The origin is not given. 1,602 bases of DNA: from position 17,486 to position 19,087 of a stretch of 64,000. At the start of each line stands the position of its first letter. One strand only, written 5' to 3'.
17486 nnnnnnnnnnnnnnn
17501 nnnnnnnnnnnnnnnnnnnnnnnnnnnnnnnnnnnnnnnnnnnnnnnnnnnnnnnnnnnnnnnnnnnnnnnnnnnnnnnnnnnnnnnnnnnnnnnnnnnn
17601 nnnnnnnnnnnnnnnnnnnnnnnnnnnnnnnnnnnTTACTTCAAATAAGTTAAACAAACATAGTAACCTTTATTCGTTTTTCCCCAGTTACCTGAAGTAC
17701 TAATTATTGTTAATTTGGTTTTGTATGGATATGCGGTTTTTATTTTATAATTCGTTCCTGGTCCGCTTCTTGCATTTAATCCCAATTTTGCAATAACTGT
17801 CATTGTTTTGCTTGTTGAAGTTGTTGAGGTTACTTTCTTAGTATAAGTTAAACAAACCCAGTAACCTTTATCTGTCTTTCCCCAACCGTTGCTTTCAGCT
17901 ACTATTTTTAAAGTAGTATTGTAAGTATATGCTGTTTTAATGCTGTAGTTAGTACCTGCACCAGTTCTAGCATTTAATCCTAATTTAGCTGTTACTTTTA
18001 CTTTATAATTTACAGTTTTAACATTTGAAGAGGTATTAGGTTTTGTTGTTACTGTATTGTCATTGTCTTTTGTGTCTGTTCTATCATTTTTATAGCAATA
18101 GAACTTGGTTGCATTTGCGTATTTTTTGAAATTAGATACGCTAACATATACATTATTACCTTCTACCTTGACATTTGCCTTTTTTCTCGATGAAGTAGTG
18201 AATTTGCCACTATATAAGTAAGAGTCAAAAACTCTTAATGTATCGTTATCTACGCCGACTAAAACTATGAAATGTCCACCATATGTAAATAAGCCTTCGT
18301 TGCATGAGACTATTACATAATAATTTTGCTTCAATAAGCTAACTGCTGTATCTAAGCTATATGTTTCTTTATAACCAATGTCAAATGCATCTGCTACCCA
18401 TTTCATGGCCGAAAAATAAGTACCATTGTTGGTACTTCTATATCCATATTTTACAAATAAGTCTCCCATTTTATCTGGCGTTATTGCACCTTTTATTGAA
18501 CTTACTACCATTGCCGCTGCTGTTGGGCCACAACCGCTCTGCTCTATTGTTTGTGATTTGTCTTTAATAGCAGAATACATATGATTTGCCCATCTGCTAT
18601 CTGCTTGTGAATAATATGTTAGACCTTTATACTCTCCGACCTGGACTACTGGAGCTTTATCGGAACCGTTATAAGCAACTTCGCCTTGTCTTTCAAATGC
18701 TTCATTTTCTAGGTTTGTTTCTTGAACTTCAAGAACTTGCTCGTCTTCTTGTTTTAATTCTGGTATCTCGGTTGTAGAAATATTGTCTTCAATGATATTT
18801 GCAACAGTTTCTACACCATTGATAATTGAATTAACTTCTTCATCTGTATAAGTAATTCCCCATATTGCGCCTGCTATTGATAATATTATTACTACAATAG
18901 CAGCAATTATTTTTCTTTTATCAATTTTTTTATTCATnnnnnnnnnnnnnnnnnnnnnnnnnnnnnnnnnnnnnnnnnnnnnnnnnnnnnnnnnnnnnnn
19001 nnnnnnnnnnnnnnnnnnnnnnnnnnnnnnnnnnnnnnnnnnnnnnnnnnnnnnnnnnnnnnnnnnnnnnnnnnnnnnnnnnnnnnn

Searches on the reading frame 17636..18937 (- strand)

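Call 69: search_protein_families(library=pfam, proteins=[window:17636-18937:-], max_evalue=0.001)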
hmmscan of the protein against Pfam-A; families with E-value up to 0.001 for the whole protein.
window:17636-18937:- (433 aa): 2 families
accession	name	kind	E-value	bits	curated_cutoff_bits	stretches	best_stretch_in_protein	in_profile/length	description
PF13529.12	Peptidase_C39_2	-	2e-12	48.3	24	1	107-240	4-143/143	Peptidase_C39 like family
PF08239.17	SH3_3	-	3.8e-11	43.4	27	2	386-425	2-44/54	Bacterial SH3 domain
